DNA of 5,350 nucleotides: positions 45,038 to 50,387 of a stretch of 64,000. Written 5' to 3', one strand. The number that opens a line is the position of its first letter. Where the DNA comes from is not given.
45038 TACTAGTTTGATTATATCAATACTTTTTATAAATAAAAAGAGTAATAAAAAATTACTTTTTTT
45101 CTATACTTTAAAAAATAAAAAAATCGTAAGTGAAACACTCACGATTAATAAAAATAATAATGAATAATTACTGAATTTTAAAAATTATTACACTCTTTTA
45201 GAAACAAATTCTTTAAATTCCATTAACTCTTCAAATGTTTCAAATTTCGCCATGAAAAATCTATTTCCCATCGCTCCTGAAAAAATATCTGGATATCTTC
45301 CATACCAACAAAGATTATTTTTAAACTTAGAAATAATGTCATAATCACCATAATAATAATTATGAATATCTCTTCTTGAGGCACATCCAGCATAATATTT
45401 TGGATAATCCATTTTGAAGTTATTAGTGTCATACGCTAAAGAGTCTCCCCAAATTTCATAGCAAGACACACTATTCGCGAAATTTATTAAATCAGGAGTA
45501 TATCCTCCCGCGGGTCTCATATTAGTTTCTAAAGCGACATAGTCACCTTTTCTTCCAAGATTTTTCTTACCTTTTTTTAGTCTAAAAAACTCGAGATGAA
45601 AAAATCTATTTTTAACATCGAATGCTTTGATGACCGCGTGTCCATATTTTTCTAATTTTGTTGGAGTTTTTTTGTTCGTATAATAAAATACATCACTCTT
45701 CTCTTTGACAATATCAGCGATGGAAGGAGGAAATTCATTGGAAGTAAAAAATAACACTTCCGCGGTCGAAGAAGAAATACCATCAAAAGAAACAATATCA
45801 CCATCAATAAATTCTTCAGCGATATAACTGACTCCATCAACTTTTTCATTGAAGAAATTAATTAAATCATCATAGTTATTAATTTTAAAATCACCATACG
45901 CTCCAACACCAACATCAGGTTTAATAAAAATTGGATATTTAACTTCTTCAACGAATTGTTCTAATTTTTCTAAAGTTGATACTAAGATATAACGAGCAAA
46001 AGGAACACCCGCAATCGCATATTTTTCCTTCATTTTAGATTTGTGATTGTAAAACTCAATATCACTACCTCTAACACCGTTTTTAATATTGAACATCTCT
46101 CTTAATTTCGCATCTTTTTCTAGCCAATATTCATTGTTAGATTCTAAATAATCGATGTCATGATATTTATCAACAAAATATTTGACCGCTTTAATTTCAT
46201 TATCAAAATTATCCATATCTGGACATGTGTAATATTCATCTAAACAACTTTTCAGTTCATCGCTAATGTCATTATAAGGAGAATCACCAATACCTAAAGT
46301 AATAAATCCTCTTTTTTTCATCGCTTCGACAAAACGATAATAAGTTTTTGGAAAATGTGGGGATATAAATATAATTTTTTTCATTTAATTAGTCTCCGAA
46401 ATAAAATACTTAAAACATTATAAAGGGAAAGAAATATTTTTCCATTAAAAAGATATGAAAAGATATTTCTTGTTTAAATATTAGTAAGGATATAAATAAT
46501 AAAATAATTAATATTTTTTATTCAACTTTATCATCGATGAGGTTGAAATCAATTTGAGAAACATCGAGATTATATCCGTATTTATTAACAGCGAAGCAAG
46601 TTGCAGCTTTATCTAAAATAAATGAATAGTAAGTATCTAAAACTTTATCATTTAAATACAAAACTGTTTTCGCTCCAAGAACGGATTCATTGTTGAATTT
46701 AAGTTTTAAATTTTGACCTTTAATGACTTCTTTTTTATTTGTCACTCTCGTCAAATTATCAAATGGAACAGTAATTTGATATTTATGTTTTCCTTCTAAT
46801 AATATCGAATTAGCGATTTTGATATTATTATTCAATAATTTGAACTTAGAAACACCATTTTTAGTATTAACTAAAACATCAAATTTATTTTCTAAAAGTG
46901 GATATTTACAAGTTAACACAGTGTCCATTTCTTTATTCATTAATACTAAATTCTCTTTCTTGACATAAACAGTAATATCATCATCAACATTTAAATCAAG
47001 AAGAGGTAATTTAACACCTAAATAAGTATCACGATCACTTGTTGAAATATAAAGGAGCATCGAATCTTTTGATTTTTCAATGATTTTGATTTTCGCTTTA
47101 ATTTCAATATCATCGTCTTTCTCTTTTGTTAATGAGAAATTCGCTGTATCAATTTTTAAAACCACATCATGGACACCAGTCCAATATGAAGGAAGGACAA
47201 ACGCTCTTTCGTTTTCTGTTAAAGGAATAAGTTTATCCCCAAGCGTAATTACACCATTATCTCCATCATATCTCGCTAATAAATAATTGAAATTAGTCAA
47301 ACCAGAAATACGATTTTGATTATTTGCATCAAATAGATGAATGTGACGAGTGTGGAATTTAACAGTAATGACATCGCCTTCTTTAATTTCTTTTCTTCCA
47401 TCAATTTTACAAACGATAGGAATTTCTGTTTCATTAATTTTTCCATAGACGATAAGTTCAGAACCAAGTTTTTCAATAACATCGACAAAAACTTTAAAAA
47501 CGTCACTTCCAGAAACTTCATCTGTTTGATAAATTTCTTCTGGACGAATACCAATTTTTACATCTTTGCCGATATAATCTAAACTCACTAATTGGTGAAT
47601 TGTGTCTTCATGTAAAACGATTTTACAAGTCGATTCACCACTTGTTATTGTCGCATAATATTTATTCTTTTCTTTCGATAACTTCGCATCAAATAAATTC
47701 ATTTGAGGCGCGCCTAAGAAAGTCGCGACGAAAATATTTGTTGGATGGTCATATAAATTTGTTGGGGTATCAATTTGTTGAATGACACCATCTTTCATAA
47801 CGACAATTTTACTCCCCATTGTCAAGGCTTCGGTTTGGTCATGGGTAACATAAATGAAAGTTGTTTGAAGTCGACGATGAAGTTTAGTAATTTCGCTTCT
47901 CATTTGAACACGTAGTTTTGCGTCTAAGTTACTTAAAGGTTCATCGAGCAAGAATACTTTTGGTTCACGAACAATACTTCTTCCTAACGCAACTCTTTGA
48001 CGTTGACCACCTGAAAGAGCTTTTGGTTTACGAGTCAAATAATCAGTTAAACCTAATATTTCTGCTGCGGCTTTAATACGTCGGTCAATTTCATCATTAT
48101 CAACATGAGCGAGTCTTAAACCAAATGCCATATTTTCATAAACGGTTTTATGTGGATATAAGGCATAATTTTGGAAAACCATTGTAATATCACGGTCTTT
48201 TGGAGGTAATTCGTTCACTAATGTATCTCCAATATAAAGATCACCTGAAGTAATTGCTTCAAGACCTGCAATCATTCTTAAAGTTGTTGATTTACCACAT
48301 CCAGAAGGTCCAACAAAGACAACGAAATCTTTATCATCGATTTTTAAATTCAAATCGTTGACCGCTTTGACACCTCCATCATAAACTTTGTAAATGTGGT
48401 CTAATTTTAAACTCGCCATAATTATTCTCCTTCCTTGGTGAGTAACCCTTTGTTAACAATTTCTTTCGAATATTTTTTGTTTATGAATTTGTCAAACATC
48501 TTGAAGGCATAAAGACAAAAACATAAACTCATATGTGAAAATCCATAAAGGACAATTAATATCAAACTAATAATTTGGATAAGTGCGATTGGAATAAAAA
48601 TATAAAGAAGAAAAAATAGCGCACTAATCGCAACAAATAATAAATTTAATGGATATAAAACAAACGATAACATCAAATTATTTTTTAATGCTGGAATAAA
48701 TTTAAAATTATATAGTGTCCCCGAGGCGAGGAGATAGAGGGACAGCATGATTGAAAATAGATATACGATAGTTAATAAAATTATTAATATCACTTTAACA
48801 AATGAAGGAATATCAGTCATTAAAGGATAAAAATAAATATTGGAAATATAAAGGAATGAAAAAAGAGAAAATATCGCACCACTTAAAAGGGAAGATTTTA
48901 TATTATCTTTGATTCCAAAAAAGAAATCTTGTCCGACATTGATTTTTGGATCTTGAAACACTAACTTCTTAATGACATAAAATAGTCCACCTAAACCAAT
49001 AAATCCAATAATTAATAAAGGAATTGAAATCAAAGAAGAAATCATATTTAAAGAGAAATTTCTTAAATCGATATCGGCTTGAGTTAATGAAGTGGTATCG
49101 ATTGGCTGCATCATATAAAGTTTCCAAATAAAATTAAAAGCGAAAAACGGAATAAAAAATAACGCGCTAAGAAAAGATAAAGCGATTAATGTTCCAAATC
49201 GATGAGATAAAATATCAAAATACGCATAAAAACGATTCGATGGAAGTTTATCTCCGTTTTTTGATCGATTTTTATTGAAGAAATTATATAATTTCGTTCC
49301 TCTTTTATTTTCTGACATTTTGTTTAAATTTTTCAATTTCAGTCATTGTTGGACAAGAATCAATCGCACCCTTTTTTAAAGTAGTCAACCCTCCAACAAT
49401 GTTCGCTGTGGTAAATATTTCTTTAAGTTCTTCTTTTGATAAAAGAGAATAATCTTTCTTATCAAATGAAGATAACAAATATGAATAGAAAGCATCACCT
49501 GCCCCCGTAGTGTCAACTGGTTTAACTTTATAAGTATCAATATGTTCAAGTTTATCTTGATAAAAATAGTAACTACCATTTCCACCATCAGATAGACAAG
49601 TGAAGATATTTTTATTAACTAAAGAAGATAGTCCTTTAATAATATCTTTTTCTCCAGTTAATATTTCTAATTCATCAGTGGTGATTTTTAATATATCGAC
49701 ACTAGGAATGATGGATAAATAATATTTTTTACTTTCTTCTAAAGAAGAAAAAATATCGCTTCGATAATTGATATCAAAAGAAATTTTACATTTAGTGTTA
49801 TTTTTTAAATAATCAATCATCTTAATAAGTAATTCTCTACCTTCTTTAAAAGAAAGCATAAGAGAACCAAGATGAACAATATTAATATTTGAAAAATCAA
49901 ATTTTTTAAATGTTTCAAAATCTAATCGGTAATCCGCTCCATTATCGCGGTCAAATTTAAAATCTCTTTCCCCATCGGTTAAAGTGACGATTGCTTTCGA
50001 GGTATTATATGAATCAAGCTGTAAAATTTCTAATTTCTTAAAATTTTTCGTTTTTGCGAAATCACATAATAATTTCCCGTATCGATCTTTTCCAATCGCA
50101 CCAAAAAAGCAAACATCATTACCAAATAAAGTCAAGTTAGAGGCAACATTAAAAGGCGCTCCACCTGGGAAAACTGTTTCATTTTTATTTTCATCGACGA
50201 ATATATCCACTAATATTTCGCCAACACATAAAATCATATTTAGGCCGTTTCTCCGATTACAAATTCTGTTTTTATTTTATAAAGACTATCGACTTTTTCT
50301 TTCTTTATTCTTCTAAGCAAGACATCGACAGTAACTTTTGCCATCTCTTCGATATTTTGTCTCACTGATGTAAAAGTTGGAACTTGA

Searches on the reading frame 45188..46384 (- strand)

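Call 8: search_protein_families(library=ncbifam, proteins=[window:45188-46384:-], max_evalue=0.1)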
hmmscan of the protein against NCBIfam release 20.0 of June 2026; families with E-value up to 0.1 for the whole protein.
window:45188-46384:- (398 aa): 27 families (the best 25 are shown)
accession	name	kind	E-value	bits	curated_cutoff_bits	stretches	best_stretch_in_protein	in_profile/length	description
NF002563.0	PRK02186.1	subfamily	1.7e-09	36.5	625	1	64-205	58-200/890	argininosuccinate lyase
NF009403.0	PRK12767.1-2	equivalog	2.5e-06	26.9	286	1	141-213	135-204/342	carbamoyl phosphate synthase-like protein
NF009406.0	PRK12767.1-5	equivalog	5.8e-06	25.6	271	1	142-201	141-197/327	carbamoyl phosphate synthase-like protein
NF053745.1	AAntcapLigBacD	equivalog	9.7e-06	24.2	850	1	69-178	92-200/471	alanine--anticapsin ligase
NF004679.0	PRK06019.1-5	equivalog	8.4e-05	21.5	326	1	109-216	94-204/376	5-(carboxyamino)imidazole ribonucleotide synthase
NF002378.0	PRK01372.1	subfamily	0.00015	20.6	243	1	114-198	100-184/305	D-alanine--D-alanine ligase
NF006766.0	PRK09288.1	equivalog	0.00034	19.5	339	1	126-201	126-201/396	formate-dependent phosphoribosylglycinamide formyltransferase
NF005543.0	PRK07206.1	subfamily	0.00072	18.3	302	1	112-186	106-183/416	hypothetical protein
TIGR02068.2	cya_phycin_syn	equivalog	0.00075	17.6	850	1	112-196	211-297/862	cyanophycin synthetase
TIGR01142.1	purT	equivalog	0.00094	18.2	502.15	1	125-201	112-188/380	phosphoribosylglycinamide formyltransferase 2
NF004675.0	PRK06019.1-1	equivalog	0.0013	17.6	375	1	113-194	106-187/375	5-(carboxyamino)imidazole ribonucleotide synthase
TIGR01205.1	D_ala_D_alaTIGR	subfamily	0.0037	16.3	245.65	1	114-195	106-193/318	D-alanine--D-alanine ligase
NF003671.0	PRK05294.1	equivalog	0.0054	14.3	599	1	103-198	117-211/1058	carbamoyl-phosphate synthase large subunit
TIGR03909.1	pyrrolys_PylC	equivalog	0.0068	15.2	248.3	1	147-205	122-179/374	3-methylornithine--L-lysine ligase PylC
NF010623.0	PRK14016.1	subfamily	0.0069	14.6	877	1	115-195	215-297/871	cyanophycin synthetase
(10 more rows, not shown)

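Call 73: search_protein_families(library=pfam, proteins=[window:45188-46384:-], max_evalue=0.01)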
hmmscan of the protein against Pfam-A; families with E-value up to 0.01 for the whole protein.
window:45188-46384:- (398 aa): 4 families
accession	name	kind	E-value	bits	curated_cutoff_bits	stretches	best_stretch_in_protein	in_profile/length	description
PF02655.19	ATP-grasp_3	-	2.2e-05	25.1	23.2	1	145-253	27-122/160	ATP-grasp domain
PF02222.28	ATP-grasp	-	3.5e-05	24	27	1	125-214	6-98/179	ATP-grasp domain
PF13535.11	ATP-grasp_4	-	5.3e-05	23.3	27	1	149-272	2-141/160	ATP-grasp domain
PF02786.22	CPSase_L_D2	-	0.0014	18.7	19.8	1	116-181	3-70/211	Carbamoyl-phosphate synthase L chain, ATP binding domain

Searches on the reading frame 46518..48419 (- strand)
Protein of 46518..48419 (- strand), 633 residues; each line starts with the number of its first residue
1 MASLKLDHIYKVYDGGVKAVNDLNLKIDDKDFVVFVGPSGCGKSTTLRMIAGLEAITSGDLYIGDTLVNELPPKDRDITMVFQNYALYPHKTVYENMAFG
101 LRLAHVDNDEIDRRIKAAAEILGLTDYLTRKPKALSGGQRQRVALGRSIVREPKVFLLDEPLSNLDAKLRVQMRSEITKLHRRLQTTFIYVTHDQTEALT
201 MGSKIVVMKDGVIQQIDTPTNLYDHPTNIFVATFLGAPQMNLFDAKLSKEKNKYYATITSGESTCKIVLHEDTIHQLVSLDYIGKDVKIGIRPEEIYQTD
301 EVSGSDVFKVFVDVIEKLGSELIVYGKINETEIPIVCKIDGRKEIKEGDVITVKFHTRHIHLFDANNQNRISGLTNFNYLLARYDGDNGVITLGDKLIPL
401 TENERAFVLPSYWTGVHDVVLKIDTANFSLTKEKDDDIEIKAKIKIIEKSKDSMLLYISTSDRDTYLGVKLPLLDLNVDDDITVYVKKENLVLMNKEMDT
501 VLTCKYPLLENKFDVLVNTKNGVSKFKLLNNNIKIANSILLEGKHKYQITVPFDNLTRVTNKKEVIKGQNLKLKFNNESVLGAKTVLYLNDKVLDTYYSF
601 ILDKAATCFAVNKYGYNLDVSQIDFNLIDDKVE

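Call 8: search_protein_families(library=ncbifam, proteins=[window:46518-48419:-], max_evalue=0.1)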
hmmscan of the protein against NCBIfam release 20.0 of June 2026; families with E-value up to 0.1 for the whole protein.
window:46518-48419:- (633 aa): 188 families (the best 25 are shown)
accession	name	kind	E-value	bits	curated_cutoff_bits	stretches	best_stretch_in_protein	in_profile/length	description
NF008653.0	PRK11650.1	subfamily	2.5e-143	477.4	432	1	1-371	1-355/357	sn-glycerol-3-phosphate ABC transporter ATP-binding protein UgpC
NF008233.0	PRK11000.1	equivalog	1.2e-126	422.5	568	1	1-366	1-356/369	maltose/maltodextrin ABC transporter ATP-binding protein MalK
NF006987.0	PRK09452.1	equivalog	6.7e-96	321.2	482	1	4-297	18-300/378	spermidine/putrescine ABC transporter ATP-binding protein PotA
NF040933.2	ABC_arch_GlcV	equivalog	1.5e-92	310.3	450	1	4-363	3-357/357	glucose ABC transporter ATP-binding protein GlcV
TIGR03265.1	PhnT2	equivalog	7.7e-91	304.9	457.7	1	3-363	4-352/353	putative 2-aminoethylphosphonate ABC transporter ATP-binding protein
TIGR01187.1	potA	subfamily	2.6e-88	296.2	355.6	1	36-330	2-288/325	polyamine ABC transporter ATP-binding protein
NF043075.1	MMSYN1_0197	equivalog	4e-88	295.6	550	1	4-362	3-338/341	spermidine/putrescine ABC transporter ATP-binding protein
TIGR03258.1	PhnT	equivalog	3.5e-79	266.4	499.15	1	4-337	9-332/359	2-aminoethylphosphonate ABC transport system ATP-binding subunit PhnT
NF008513.0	PRK11432.1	equivalog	1e-78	264.7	496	1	5-362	8-346/351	ferric ABC transporter ATP-binding protein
NF040840.2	tungstate_WtpC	equivalog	1.2e-76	258.3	440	1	5-363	3-347/347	tungstate ABC transporter ATP-binding protein WtpC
TIGR00968.1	3a0106s01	subfamily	1.9e-73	246.9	342.75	1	7-237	4-233/237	sulfate ABC transporter ATP-binding protein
NF008621.0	PRK11607.1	equivalog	1.1e-72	244.9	613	1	5-308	21-314/377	putrescine ABC transporter ATP-binding subunit PotG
NF008105.0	PRK10851.1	equivalog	1.3e-64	218.2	502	1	3-237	2-239/362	sulfate/thiosulfate ABC transporter ATP-binding protein CysA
TIGR01186.1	proV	subfamily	3.4e-63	213.9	326.6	1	15-252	4-249/363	betaine/proline/choline family ABC transporter ATP-binding protein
TIGR03415.1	ABC_choXWV_ATP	equivalog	2.7e-55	187.9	483.75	1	15-244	35-272/382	choline ABC transporter ATP-binding protein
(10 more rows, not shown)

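Call 73: search_protein_families(library=pfam, proteins=[window:46518-48419:-], max_evalue=0.01)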
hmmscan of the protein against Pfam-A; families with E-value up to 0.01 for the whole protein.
window:46518-48419:- (633 aa): 9 families
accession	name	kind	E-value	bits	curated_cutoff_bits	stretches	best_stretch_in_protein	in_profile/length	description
PF00005.33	ABC_tran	-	1.5e-30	107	25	1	20-162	1-136/137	ABC transporter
PF17912.7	OB_MalK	-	9.6e-11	42.8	27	1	236-296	1-53/53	MalK OB fold domain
PF08402.16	TOBE_2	-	1e-05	26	21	1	289-363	1-76/76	TOBE domain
PF13304.12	AAA_21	-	7.4e-05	23.4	27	0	32-78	1-44/304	AAA domain, putative AbiEii toxin, Type IV TA system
PF02463.25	SMC_N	-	0.00026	20.9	40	1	29-209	23-215/220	RecF/RecN/SMC N terminal domain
PF03215.21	Rad17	-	0.0031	17.9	23.8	1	26-57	41-72/186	Rad17 P-loop domain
PF13401.12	AAA_22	-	0.0048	17.6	27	1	29-54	4-29/130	AAA domain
PF03193.22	RsgA_GTPase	-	0.0056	17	30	0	18-53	95-129/174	RsgA GTPase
PF20720.3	nSTAND3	-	0.008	16.3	27.2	0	20-51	7-38/155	Novel STAND NTPase 3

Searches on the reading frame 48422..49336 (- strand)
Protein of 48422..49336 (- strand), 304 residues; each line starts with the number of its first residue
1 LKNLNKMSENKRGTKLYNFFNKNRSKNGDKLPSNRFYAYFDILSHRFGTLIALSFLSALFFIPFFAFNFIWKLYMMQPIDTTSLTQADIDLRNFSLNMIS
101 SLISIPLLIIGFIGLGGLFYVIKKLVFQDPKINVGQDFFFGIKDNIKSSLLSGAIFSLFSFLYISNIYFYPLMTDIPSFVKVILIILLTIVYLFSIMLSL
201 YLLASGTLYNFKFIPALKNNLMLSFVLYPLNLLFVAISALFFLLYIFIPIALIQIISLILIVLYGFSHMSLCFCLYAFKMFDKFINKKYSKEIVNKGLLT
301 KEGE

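Call 8: search_protein_families(library=ncbifam, proteins=[window:48422-49336:-], max_evalue=0.1)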
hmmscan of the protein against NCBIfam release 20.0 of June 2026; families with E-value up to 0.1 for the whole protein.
window:48422-49336:- (304 aa): 1 family
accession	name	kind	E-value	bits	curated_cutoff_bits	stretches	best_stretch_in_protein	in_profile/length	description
NF052431.1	MusI_fam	subfamily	4.6e-05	23.3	160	1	96-266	20-187/194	MusI family membrane protein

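Call 73: search_protein_families(library=pfam, proteins=[window:48422-49336:-], max_evalue=0.01)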
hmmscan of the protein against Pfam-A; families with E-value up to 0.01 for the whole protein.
window:48422-49336:- (304 aa): 0 families

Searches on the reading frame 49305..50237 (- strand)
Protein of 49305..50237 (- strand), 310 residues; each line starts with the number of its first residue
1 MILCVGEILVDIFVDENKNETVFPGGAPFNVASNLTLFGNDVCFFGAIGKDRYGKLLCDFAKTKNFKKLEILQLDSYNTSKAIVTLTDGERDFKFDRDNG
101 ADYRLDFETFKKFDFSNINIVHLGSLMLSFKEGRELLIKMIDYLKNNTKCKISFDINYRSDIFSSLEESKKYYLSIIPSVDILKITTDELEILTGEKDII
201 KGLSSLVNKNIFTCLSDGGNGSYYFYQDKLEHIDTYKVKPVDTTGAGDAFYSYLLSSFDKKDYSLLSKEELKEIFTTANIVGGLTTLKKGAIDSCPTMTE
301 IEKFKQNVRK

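Call 4: search_protein_families(library=pfam, proteins=[window:49305-50237:-], max_evalue=0.1)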
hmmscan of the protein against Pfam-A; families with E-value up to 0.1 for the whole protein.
window:49305-50237:- (310 aa): 2 families
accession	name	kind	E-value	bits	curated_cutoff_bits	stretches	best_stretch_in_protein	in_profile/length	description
PF00294.29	PfkB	-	3e-39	135.6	25.8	1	2-297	4-301/302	pfkB family carbohydrate kinase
PF00647.24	EF1G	-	0.016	15.5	23.3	0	234-285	17-72/107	Elongation factor 1 gamma, conserved domain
